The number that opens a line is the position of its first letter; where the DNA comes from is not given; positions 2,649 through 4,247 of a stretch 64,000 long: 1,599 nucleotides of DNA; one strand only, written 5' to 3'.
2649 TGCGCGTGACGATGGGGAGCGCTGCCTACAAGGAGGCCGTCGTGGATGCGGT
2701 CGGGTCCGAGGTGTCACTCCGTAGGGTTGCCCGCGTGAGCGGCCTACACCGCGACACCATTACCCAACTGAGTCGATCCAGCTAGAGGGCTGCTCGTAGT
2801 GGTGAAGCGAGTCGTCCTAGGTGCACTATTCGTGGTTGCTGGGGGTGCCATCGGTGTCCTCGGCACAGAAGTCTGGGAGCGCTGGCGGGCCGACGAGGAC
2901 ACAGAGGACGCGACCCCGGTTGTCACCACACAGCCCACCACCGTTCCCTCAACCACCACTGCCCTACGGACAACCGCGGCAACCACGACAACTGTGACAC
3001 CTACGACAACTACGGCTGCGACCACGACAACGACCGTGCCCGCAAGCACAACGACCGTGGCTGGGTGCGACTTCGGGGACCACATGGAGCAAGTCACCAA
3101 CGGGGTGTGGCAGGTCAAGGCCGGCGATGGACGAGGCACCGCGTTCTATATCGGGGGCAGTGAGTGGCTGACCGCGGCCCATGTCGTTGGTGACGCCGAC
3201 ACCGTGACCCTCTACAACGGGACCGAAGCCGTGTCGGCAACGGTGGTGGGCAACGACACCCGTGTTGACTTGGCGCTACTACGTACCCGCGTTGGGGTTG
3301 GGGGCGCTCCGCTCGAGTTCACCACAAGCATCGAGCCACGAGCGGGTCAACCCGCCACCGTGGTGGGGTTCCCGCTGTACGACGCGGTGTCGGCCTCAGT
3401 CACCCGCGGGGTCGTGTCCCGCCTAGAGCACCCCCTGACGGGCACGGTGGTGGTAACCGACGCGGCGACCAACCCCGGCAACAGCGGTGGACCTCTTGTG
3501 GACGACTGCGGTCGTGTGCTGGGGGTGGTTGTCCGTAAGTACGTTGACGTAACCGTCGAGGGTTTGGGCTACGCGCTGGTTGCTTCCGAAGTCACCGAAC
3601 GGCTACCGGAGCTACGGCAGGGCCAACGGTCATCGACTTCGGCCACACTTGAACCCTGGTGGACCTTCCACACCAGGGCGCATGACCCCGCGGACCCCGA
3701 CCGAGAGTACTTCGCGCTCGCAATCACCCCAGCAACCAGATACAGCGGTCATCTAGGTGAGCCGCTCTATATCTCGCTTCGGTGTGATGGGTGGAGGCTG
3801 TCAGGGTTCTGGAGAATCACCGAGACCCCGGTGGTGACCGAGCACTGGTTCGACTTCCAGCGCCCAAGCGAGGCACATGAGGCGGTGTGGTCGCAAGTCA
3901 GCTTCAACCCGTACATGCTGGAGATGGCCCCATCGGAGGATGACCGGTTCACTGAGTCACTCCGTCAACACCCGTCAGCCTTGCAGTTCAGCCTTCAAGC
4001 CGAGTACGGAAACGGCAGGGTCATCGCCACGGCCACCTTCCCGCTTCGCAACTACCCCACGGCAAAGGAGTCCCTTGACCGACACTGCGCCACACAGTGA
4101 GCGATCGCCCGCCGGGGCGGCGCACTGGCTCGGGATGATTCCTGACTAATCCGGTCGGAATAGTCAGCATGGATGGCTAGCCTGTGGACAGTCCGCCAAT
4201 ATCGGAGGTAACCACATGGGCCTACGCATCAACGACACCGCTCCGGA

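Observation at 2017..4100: Tightly spaced GIY-YIG nuclease / mini-HTH / membrane-anchored trypsin-like protease cassette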

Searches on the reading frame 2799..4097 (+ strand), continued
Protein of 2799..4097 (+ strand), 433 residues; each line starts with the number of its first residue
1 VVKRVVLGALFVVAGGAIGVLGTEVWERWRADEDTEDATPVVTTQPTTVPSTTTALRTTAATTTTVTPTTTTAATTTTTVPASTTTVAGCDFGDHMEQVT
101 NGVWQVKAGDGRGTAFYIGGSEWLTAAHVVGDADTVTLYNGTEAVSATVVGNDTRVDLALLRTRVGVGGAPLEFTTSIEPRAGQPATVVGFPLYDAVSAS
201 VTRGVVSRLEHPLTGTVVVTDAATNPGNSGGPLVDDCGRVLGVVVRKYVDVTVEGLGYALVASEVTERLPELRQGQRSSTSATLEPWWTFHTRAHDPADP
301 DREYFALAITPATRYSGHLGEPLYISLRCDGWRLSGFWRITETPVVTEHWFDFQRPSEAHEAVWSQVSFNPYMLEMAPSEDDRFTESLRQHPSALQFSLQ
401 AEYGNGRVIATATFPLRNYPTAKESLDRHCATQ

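Call 112: search_protein_families(library=pfam, proteins=[P0108, P0109, P0110, P0111, P0112, P0114, P0115, P0116, P0120, P0122], max_evalue=0.001)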
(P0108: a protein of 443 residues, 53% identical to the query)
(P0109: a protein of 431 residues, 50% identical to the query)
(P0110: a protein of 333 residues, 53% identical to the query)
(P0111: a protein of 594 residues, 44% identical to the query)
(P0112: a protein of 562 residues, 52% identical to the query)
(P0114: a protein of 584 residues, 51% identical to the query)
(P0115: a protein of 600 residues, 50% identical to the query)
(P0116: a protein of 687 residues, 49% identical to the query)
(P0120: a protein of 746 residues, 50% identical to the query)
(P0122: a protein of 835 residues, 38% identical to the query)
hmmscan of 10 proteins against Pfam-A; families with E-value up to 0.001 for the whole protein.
P0108 (443 aa): 2 families
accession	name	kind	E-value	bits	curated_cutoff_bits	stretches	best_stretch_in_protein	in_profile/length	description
PF13365.12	Trypsin_2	-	2.8e-26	93.4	27.6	1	125-255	1-144/144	Trypsin-like peptidase domain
PF00089.32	Trypsin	-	1.2e-08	35.5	20.6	1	124-258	26-197/220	Trypsin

P0109 (431 aa): 2 families
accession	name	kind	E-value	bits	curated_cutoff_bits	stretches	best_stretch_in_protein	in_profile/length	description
PF13365.12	Trypsin_2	-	1.5e-24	87.8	27.6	1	113-242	1-144/144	Trypsin-like peptidase domain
PF00089.32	Trypsin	-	7.8e-08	32.8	20.6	1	103-246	14-198/220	Trypsin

P0110 (333 aa): 2 families
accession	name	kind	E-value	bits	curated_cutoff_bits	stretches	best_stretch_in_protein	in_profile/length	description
PF13365.12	Trypsin_2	-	9.9e-25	88.4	27.6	1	85-213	1-144/144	Trypsin-like peptidase domain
PF00089.32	Trypsin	-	9.7e-07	29.3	20.6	1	76-215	14-196/220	Trypsin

P0111 (594 aa): 2 families
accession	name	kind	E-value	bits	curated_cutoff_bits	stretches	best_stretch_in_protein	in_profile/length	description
PF13365.12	Trypsin_2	-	4.6e-25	89.5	27.6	1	128-258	1-144/144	Trypsin-like peptidase domain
PF00089.32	Trypsin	-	1.1e-07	32.3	20.6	1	129-274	28-210/220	Trypsin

P0112 (562 aa): 2 families
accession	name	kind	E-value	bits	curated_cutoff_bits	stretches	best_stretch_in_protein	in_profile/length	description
PF13365.12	Trypsin_2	-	1.4e-23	84.7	27.6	1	74-205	1-144/144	Trypsin-like peptidase domain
PF00089.32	Trypsin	-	9.4e-10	39.1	20.6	1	73-225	26-214/220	Trypsin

P0114 (584 aa): 3 families
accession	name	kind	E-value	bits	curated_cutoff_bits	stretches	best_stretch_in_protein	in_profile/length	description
PF13365.12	Trypsin_2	-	8.1e-29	101.7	27.6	1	263-393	1-144/144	Trypsin-like peptidase domain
PF00395.25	SLH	-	1.4e-17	63.8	20.8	2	42-84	2-44/44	S-layer homology domain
PF00089.32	Trypsin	-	8.8e-07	29.4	20.6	1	254-397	18-198/220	Trypsin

P0115 (600 aa): 3 families
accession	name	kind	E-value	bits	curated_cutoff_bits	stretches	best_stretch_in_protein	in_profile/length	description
PF13365.12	Trypsin_2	-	1.9e-24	87.5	27.6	1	250-379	1-144/144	Trypsin-like peptidase domain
PF00395.25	SLH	-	9.6e-20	70.7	20.8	2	105-149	1-44/44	S-layer homology domain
PF00089.32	Trypsin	-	4.5e-10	40.2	20.6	1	241-394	14-209/220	Trypsin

P0116 (687 aa): 3 families
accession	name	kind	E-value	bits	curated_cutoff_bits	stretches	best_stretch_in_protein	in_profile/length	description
PF13365.12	Trypsin_2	-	3.9e-25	89.7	27.6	1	169-299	1-144/144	Trypsin-like peptidase domain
PF00395.25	SLH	-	1.4e-11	44.6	20.8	1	82-125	2-44/44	S-layer homology domain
PF00089.32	Trypsin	-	9.8e-09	35.8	20.6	1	168-321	26-216/220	Trypsin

P0120 (746 aa): 3 families
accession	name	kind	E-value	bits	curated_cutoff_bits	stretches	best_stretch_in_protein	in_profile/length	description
PF13365.12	Trypsin_2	-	5.2e-27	95.8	27.6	1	225-355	1-144/144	Trypsin-like peptidase domain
PF00395.25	SLH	-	5.3e-23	81.2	20.8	2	82-123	1-44/44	S-layer homology domain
PF00089.32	Trypsin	-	6.3e-09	36.4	20.6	1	213-364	11-203/220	Trypsin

P0122 (835 aa): 6 families
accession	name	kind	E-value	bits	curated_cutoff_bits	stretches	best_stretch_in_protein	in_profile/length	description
PF13365.12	Trypsin_2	-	9.3e-68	227.9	27.6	2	388-523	1-144/144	Trypsin-like peptidase domain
PF13540.12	RCC1_2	-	3.2e-61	202.2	22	6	597-626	1-30/30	Regulator of chromosome condensation (RCC1) repeat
PF25390.1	WD40_RLD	-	4.5e-31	108.9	150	3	592-767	86-316/363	RCC1-like domain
PF00089.32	Trypsin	-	6.4e-28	98.5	20.6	2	386-544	25-215/220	Trypsin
PF10459.15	Peptidase_S46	-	0.00041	19.6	22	0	110-134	43-67/698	Peptidase S46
PF02907.21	Peptidase_S29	-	0.00065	19.9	25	0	484-526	84-127/149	Hepatitis C virus NS3 protease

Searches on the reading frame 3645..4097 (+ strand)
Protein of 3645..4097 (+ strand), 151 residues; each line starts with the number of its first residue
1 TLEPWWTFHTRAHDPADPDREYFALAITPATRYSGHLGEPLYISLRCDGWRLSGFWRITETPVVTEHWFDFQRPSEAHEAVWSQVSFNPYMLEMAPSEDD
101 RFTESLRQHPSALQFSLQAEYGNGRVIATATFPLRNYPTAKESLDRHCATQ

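Call 47: find_related_loci(query=window:3645-4097:+, collection=genome_contigs, flank=5000)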
Query window:3645-4097:+ (151 aa) in genome_contigs; peptide patterns used: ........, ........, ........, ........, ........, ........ (x = any residue, [..] = any of these).
88 stretches matched a pattern; 1 encode a relative of the query (tblastn E <= 1e-3); 1 distinct loci.
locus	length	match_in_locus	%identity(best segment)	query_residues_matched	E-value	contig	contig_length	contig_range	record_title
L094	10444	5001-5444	74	1-151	6e-74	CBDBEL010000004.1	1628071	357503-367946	MAG: Candidatus Aldehydirespirator sp. isolate 42010ebb-ea2b-4a2b-9d13-79554d05c50f genome assembly, contig: contig_4, w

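Call 71: predict_structure(alignment_id=A5)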
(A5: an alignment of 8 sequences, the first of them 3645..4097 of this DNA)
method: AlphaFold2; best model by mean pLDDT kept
length: 151 residues; sequences in the alignment: 8
mean_pLDDT: 55.3   pTM: 0.54
mean pLDDT of the five models: 55.3, 54.7, 41.1, 34.7, 31.2
residues with pLDDT >= 90: 0; 70-90: 24; 50-70: 88; < 50: 39
segments of 3 or more residues with pLDDT < 50: 1-39
pLDDT, mean of each block of 10 residues (from residue 1): 25 33 31 31 68 64 56 56 60 72 71 67 66 64 67 52
secondary structure, 60 per line:
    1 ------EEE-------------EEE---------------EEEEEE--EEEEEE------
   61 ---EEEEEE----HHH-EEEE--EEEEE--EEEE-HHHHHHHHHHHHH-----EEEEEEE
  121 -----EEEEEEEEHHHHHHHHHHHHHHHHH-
elements in order: E7-9 E23-25 E41-46 E49-54 E64-69 E78-81 E84-88 E91-94 H96-108 E114-120 E126-133 H134-150

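Call 75: fold_search(model_id=the predicted structure, library=pdb)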
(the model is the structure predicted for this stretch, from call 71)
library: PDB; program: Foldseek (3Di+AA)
matches with E <= 10: 1550; with E <= 0.001: 0
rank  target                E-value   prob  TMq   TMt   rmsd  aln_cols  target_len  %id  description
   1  3dtd_B                1.8e-02  0.96  0.38  0.39   5.5       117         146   14  Crystal structure of invasion associated protein b from bartonella henselae (released 2008-09-09)
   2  5e53_A                1.8e-02  0.84  0.29  0.18   6.0       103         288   11  Crystal structure of chicken CNTN1 FN1-FN3 domains (released 2016-08-31)
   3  3dtd_D                2.0e-02  0.93  0.35  0.36   6.2       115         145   14  Crystal structure of invasion associated protein b from bartonella henselae (released 2008-09-09)
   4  5e53_D                3.2e-02  0.77  0.28  0.17   6.0       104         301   12  Crystal structure of chicken CNTN1 FN1-FN3 domains (released 2016-08-31)
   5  8ent_C                3.4e-02  0.80  0.32  0.26   6.1       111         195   14  Interleukin-21 signaling complex with IL-21R and IL-2Rg (released 2023-06-28)
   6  7dm0_A                4.6e-02  0.66  0.28  0.26   5.8       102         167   10  Biofilm associated protein - C region (released 2021-12-15)
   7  7t87_C                4.8e-02  0.84  0.32  0.46   5.8       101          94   17  CRYSTAL STRUCTURE OF LEUKOCIDIN AB/CENTYRIN S17/FAB 214F COMPLEX (released 2023-01-11)
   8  3f7p_E                5.1e-02  0.72  0.30  0.23   6.0       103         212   14  Crystal structure of a complex between integrin beta4 and plectin (released 2009-03-10)
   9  5e53_C                5.8e-02  0.63  0.29  0.17   6.1       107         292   11  Crystal structure of chicken CNTN1 FN1-FN3 domains (released 2016-08-31)
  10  4n68                  5.8e-02  0.60  0.29  0.39   6.0       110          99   11  Crystal structure of an internal FN3 domain from human Contactin-5 [PSI-NYSGRC-005804] (released 2013-10-30)
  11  6ayz_M                5.8e-02  0.35  0.25  0.25   7.4       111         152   11  Crystal structure of Asf1-Fab 12E complex (released 2018-01-17)
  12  5e53_B                6.5e-02  0.63  0.29  0.17   6.1       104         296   10  Crystal structure of chicken CNTN1 FN1-FN3 domains (released 2016-08-31)
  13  7mro                  7.8e-02  0.63  0.30  0.17   6.1       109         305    8  Zebrafish CNTN4 FN1-FN3 domains (released 2022-01-05)
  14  2x6b                  8.3e-02  0.21  0.24  0.16   8.7       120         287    8  Potassium Channel from Magnetospirillum Magnetotacticum (released 2010-06-23)
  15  2wli_A                8.8e-02  0.18  0.23  0.15  11.5       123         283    9  POTASSIUM CHANNEL FROM MAGNETOSPIRILLUM MAGNETOTACTICUM (released 2010-06-09)
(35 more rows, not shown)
